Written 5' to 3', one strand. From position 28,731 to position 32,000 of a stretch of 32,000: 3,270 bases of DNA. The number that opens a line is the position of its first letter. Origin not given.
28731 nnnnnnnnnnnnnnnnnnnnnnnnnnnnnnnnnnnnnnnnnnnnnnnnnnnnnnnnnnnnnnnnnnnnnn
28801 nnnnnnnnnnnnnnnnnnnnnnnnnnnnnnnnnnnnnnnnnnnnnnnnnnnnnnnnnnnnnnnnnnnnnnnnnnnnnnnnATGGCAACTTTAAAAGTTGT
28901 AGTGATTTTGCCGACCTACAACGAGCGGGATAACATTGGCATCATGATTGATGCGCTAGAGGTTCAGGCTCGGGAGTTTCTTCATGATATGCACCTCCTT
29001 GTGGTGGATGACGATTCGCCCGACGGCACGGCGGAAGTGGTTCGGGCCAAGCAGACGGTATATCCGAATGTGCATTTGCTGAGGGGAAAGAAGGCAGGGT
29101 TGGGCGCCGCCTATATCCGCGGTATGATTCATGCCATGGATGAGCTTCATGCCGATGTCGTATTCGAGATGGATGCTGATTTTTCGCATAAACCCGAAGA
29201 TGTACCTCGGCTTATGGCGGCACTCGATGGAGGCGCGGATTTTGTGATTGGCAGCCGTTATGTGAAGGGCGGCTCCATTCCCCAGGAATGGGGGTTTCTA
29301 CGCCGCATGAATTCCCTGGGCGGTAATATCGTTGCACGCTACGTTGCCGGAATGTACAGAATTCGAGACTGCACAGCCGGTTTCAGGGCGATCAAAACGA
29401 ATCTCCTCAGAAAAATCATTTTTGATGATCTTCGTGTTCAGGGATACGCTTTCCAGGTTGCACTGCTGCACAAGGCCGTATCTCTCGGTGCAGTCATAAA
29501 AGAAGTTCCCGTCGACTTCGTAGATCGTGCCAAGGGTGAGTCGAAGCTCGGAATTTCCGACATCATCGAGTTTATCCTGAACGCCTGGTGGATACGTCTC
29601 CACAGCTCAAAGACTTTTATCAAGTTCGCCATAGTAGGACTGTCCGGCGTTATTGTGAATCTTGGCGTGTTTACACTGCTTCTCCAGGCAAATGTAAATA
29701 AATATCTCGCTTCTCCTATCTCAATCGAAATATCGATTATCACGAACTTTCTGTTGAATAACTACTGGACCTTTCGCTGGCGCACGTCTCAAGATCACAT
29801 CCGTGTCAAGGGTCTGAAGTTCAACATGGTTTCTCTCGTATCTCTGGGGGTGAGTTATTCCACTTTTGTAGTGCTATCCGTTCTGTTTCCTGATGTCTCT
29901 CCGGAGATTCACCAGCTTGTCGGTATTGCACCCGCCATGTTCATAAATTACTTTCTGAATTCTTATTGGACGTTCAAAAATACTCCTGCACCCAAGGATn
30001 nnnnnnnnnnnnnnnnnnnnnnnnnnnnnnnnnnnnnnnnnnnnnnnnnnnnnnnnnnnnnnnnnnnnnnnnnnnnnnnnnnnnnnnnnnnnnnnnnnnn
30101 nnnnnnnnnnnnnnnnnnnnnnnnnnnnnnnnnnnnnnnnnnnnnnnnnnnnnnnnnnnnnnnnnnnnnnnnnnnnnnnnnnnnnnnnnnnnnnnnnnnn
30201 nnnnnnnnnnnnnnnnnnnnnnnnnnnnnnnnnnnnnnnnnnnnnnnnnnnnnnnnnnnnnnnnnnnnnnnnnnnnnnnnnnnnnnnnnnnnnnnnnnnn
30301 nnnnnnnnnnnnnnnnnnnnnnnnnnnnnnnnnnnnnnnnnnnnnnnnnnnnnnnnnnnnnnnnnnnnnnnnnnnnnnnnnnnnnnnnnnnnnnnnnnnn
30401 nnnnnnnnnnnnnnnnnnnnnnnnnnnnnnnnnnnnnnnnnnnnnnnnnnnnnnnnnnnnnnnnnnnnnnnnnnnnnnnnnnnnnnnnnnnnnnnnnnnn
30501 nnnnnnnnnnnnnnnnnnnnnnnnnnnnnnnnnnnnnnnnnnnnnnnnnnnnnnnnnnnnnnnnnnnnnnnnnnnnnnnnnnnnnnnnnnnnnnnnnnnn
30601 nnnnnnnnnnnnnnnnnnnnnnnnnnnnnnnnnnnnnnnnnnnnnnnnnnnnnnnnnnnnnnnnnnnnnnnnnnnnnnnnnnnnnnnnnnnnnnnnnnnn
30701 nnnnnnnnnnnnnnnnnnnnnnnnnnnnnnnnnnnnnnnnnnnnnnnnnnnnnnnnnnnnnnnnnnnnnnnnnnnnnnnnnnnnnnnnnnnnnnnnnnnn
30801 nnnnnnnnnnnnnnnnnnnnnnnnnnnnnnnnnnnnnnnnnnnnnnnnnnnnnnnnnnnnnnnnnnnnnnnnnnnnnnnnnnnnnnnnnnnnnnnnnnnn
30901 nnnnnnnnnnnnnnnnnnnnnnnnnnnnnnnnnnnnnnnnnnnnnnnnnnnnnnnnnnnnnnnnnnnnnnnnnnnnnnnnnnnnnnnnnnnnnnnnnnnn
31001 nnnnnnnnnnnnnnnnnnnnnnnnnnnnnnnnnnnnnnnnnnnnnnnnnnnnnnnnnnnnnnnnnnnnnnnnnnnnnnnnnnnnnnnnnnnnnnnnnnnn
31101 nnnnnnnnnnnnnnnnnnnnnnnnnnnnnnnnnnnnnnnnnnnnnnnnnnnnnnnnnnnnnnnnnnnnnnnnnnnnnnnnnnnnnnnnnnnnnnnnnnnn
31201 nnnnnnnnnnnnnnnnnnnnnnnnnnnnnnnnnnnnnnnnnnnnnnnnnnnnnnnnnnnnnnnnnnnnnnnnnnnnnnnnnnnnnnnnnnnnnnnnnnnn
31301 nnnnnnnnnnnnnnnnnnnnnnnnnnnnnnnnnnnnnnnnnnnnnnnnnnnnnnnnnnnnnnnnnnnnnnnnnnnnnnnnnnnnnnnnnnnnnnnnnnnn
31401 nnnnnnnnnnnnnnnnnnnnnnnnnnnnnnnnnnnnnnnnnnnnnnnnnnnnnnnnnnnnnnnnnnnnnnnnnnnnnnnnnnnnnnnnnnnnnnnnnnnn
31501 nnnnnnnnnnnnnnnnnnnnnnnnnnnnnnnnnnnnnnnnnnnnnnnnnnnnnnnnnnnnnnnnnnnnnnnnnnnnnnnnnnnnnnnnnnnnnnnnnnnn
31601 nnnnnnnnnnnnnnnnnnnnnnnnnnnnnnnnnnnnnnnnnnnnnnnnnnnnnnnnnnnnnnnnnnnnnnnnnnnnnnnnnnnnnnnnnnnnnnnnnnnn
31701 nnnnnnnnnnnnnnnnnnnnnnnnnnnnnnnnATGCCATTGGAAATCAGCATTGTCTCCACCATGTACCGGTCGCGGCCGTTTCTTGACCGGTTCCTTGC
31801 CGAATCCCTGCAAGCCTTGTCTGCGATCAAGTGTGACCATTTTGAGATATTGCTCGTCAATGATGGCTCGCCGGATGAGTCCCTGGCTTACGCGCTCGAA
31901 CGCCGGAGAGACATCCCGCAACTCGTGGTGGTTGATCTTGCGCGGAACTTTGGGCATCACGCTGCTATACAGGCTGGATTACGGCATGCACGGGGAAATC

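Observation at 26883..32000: A PEP-CTERM beta-propeller gene followed by a full lipid-phosphate-sugar periplasmic glycosylation set (Ppm1-GtrA fusion, GT-C, second GT2)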

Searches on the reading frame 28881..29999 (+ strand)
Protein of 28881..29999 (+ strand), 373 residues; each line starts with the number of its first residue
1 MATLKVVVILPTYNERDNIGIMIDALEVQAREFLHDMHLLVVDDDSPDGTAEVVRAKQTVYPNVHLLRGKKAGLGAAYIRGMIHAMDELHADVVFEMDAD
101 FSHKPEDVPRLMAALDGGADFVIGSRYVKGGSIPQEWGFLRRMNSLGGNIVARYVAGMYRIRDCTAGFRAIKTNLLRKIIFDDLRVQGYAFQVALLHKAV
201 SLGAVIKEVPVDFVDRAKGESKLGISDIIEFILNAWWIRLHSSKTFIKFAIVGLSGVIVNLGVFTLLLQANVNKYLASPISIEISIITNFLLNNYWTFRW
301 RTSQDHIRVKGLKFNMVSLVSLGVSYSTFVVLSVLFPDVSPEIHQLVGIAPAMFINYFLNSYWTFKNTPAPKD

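Call 6: search_protein_families(library=pfam, proteins=[window:28881-29999:+], max_evalue=0.01)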
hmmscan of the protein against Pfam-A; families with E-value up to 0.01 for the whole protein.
window:28881-29999:+ (373 aa): 5 families
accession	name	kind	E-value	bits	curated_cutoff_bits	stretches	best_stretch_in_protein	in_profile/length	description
PF04138.20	GtrA_DPMS_TM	-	4.5e-27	95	26.1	1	248-365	1-117/117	GtrA/DPMS, transmembrane domain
PF00535.33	Glycos_transf_2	-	4.3e-25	89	23.3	1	8-179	2-167/168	Glycosyl transferase family 2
PF13641.12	Glyco_tranf_2_3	-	0.00013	22.5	27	1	6-128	3-125/230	Glycosyltransferase like family 2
PF10111.15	Glyco_tranf_2_2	-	0.0063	16.5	27.3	1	8-101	2-92/276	Glycosyltransferase like family 2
PF13704.12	Glyco_tranf_2_4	-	0.0066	17.4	27.5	0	37-100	20-81/98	Glycosyl transferase family 2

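Call 7: search_protein_families(library=ncbifam, proteins=[window:28881-29999:+], max_evalue=0.01)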
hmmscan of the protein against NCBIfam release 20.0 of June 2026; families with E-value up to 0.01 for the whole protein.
window:28881-29999:+ (373 aa): 18 families
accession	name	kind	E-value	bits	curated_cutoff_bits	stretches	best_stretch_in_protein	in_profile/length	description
TIGR04182.1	glyco_TIGR04182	equivalog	5.2e-22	78.6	325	1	5-266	1-244/293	S-layer glycoprotein N-glycosyltransferase AglJ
NF007986.1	PRK10714.1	equivalog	2.1e-14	53.2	529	1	5-266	7-248/316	undecaprenyl-phosphate 4-deoxy-4-formamido-L-arabinose transferase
NF041391.1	DPhHxTase_Halo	equivalog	1e-13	50.7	375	1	12-223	3-192/213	dolichyl-phosphate hexose transferase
NF058614.1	PPMAGASynPpgS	equivalog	1.2e-10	41.2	370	1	6-214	2-197/226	polyprenyl-phospho-N-acetylgalactosaminyl synthase PpgS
NF047588.1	GlcsyltransPgfSStrep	equivalog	5.6e-10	38.9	500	1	4-145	1-139/308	glycosyltransferase PgfS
TIGR03469.1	HpnB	hypoth_equivalog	3e-09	36.4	379.25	1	5-115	45-160/386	hopene-associated glycosyltransferase HpnB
NF041875.1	EPS_EpsD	equivalog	1.6e-08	34.3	370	1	7-122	2-111/325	exopolysaccharide biosynthesis glycosyltransferase EpsD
TIGR04283.1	glyco_like_mftF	equivalog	2.1e-08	34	182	1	8-100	3-90/221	TIGR04283 family arsenosugar biosynthesis glycosyltransferase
NF007482.0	PRK10073.1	equivalog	4e-08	32.6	423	1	3-112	5-107/334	glycosyltransferase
NF038302.1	EPS_HpsE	equivalog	2.7e-07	29.9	300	1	6-101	3-97/307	hormogonium polysaccharide biosynthesis glycosyltransferase HpsE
NF010496.0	PRK13915.1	equivalog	5.4e-07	29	262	1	4-115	31-142/307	glucosyl-3-phosphoglycerate synthase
NF045692.1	OglycostaseCruG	equivalog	8.4e-07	28.2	600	1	5-109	42-146/386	2'-O-glycosyltransferase CruG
NF053846.1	glyco_with_XrtP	equivalog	3.4e-06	26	520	1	24-106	58-149/440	XrtP-associated glycosyltransferase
NF047683.1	TeichurnBiosyTuaG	equivalog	2e-05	24.3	400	1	5-111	7-107/252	teichuronic acid biosynthesis protein TuaG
TIGR03937.1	PgaC_IcaA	equivalog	4.6e-05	22.5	422.3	1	5-100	46-135/407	poly-beta-1,6-N-acetyl-D-glucosamine synthase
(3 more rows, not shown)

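Call 14: search_solved_structures(query=window:28881-29999:+, max_evalue=0.01, show_alignments=2)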
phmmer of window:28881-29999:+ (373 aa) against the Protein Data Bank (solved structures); distinct sequences matched with E-value up to 0.01: 8.
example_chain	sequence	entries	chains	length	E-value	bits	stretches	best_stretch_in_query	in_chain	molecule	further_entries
5mlz_A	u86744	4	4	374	2.5e-52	181.6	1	3-365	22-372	Dolichol monophosphate mannose synthase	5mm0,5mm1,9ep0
9bhc_C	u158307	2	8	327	8.8e-13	51.5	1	5-268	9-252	Undecaprenyl-phosphate 4-deoxy-4-formamido-L-arabinose transferase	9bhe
8vxh_A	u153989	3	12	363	1.2e-12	51.1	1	5-267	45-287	Undecaprenyl-phosphate 4-deoxy-4-formamido-L-arabinose transferase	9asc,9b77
9hwj_A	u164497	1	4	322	3.8e-12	49.5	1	5-266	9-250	Undecaprenyl-phosphate 4-deoxy-4-formamido-L-arabinose transferase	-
3bcv_A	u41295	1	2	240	5.5e-07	32.5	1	5-88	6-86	Putative glycosyltransferase protein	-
2z87_A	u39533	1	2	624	8e-06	28.7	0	8-112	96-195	Chondroitin synthase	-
2z86_A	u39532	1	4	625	8e-06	28.7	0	8-112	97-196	Chondroitin synthase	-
3f1y_A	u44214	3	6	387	0.00011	24.9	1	4-130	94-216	Mannosyl-3-phosphoglycerate synthase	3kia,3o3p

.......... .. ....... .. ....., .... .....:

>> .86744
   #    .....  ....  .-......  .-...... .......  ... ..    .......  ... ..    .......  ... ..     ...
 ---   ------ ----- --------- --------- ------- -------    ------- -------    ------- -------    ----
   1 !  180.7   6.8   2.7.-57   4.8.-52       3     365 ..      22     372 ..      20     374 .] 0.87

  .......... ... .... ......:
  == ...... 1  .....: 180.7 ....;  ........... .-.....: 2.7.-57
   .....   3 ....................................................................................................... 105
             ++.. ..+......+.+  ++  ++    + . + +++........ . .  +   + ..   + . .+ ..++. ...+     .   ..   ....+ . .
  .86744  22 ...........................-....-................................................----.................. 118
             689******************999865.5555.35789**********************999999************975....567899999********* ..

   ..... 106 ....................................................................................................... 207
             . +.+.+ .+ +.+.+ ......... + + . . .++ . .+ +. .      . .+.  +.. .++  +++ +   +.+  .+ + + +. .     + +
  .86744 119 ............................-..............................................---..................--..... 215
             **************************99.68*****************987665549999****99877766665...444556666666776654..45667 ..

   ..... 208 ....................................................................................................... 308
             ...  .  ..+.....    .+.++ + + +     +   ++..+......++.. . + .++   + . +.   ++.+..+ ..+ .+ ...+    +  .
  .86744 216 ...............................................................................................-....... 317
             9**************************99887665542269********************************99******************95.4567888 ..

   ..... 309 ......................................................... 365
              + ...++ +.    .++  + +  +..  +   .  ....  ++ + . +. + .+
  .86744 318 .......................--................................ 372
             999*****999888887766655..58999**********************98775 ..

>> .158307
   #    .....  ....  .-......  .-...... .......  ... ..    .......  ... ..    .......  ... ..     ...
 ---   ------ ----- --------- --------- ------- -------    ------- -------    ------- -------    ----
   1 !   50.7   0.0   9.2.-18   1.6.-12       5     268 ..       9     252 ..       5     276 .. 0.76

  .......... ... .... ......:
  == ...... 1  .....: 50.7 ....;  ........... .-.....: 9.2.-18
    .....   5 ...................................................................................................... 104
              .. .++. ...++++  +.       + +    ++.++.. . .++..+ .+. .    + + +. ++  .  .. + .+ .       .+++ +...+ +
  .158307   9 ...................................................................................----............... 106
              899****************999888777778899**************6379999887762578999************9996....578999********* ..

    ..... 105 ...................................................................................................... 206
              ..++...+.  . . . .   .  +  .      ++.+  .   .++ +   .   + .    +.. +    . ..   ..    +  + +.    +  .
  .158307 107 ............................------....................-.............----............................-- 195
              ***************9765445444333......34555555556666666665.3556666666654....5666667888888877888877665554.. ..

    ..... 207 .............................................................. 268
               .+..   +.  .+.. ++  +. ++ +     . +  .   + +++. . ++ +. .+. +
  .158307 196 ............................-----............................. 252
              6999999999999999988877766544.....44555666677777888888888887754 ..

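Call 61: find_homologous_proteins(query=window:28881-29999:+, max_evalue=1e-10)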
Query window:28881-29999:+ (373 aa): 8000 proteins with E <= 1e-10 among 8000 candidates; the best 120 are listed.
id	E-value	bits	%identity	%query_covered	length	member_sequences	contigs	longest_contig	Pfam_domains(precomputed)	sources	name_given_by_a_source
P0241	4.7e-231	785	93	100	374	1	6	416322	PF04138.21,PF00535.33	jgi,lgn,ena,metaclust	metaclust:\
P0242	3.2e-229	778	92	100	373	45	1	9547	PF04138.21,PF00535.33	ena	-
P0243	6.7e-215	731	87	100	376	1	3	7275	PF13641.13,PF04138.21,PF00535.33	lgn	-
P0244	7.8e-215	731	87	98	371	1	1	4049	PF04138.21,PF00535.33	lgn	-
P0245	1.7e-213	727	86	100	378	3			PF04138.21,PF00535.33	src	-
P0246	2.1e-213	726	85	99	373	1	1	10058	PF13641.13,PF04138.21,PF00535.33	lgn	-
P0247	1.1e-211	721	85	100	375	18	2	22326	PF04138.21,PF00535.33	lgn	-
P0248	2.2e-211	720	84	100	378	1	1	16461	PF13641.13,PF04138.21,PF00535.33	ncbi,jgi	jgi:dolichol-phosphate mannosyltransferase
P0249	2.5e-210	716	84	100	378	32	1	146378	PF04138.21,PF00535.33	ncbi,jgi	jgi:dolichol-phosphate mannosyltransferase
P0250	2.6e-209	713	85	99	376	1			PF13641.13,PF04138.21,PF00535.33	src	-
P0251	8.2e-209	711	84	100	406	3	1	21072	PF13641.13,PF04138.21,PF00535.33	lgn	-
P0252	3.2e-208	709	84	99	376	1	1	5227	PF13641.13,PF04138.21,PF00535.33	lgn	-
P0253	3.3e-208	709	84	99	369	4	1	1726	PF13641.13,PF04138.21,PF00535.33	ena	-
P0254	9.4e-208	708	82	100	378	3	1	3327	PF04138.21,PF00535.33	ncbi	-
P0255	4.5e-207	706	83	100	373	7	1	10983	PF04138.21,PF00535.33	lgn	-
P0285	2.2e-174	598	70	98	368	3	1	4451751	PF04138.21,PF00535.33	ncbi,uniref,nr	ncbi:glycosyltransferase [Azoarcus olearius]|uniref:glycosyltransferase n=1 Tax=Azoarcus sp. (strain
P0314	1.0e-171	589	69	98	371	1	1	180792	PF04138.21,PF00535.33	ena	-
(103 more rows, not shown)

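Call 62: find_encoding_contigs(protein=P0285, flank=8000, max_places=1)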
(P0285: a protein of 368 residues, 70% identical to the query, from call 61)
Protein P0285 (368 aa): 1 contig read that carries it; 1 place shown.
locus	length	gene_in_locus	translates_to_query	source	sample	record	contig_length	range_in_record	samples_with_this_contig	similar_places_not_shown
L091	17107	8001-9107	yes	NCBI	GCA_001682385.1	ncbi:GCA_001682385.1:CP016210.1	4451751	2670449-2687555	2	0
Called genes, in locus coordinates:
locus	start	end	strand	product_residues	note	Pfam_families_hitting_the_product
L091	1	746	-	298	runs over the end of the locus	PF00126:HTH_1, PF03466:LysR_substrate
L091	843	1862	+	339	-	PF01370:Epimerase, PF05368:NmrA (weak), PF13460:NAD_binding_10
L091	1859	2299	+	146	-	-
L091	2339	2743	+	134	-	-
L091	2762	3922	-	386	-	PF04143:Sulf_transp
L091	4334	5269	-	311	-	PF00581:Rhodanese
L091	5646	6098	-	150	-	PF00581:Rhodanese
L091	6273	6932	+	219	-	PF04336:ACP_PD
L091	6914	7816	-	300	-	PF03881:Fructosamin_kin, PF01636:APH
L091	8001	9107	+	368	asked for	PF00535:Glycos_transf_2, PF04138:GtrA_DPMS_TM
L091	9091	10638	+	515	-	-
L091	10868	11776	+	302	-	PF20367:DUF6662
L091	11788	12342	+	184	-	PF04205:FMN_bind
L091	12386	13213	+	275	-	PF02424:ApbE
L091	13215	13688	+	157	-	-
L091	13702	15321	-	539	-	PF00581:Rhodanese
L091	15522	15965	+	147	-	PF07331:TctB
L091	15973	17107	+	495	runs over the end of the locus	PF01970:TctA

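Call 63: find_encoding_contigs(protein=P0314, flank=8000, max_places=1)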
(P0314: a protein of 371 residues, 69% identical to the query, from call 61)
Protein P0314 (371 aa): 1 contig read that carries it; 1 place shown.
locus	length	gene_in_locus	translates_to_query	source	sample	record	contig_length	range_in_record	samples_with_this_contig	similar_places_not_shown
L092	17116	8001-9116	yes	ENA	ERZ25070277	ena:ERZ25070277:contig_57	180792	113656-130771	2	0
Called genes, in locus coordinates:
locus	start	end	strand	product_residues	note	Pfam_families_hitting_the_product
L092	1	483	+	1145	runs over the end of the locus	PF13476:AAA_23, PF13514:AAA_27, PF02463:SMC_N (weak)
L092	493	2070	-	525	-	PF00578:AhpC-TSA, PF13905:Thioredoxin_8, PF01436:NHL (weak)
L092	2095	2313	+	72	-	-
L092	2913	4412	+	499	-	PF00953:Glycos_transf_4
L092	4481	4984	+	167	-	PF02357:NusG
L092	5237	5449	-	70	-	-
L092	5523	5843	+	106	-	PF01047:MarR (weak), PF12802:MarR_2 (weak), PF13412:HTH_24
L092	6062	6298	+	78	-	-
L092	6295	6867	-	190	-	PF02397:Bac_transf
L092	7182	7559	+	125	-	-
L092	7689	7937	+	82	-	-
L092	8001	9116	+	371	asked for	PF00535:Glycos_transf_2, PF04138:GtrA_DPMS_TM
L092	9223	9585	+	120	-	-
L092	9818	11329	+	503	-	-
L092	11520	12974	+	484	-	PF01943:Polysacc_synt, PF13440:Polysacc_synt_3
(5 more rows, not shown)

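Call 94: search_protein_families(library=pfam, proteins=[L091:9091-10635:+], max_evalue=0.01)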
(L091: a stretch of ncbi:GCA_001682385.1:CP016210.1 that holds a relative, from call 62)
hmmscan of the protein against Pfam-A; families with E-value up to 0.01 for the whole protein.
L091:9091-10635:+ (515 aa): 1 family
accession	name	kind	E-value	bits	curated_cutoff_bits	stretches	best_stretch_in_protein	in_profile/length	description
PF02366.24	PMT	-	5.3e-05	23.3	22.7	1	63-215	60-204/245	Dolichyl-phosphate-mannose-protein mannosyltransferase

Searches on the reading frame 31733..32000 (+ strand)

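Call 6: search_protein_families(library=pfam, proteins=[window:31733-32000:+], max_evalue=0.01)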
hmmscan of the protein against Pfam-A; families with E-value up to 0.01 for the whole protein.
window:31733-32000:+ (89 aa): 1 family
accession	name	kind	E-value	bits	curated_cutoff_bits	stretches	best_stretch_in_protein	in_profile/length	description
PF00535.33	Glycos_transf_2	-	5.9e-14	52.8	23.3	1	6-88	1-79/168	Glycosyl transferase family 2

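Call 7: search_protein_families(library=ncbifam, proteins=[window:31733-32000:+], max_evalue=0.01)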
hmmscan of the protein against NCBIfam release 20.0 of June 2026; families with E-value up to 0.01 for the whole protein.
window:31733-32000:+ (89 aa): 7 families
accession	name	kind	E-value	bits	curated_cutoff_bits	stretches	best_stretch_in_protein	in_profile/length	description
NF047588.1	GlcsyltransPgfSStrep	equivalog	8.9e-11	41.5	500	1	4-89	2-87/308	glycosyltransferase PgfS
NF007986.1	PRK10714.1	equivalog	2.7e-10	39.8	529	1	5-88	8-91/316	undecaprenyl-phosphate 4-deoxy-4-formamido-L-arabinose transferase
NF007482.0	PRK10073.1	equivalog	5.9e-09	35.4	423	1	4-89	7-87/334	glycosyltransferase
TIGR03937.1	PgaC_IcaA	equivalog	1.9e-08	33.7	422.3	1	22-88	60-126/407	poly-beta-1,6-N-acetyl-D-glucosamine synthase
NF041875.1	EPS_EpsD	equivalog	4.3e-06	26.3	370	1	15-89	11-81/325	exopolysaccharide biosynthesis glycosyltransferase EpsD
NF058614.1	PPMAGASynPpgS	equivalog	0.0045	16.4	370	1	31-87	21-72/226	polyprenyl-phospho-N-acetylgalactosaminyl synthase PpgS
TIGR04283.1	glyco_like_mftF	equivalog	0.0098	15.5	182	1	22-88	14-73/221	TIGR04283 family arsenosugar biosynthesis glycosyltransferase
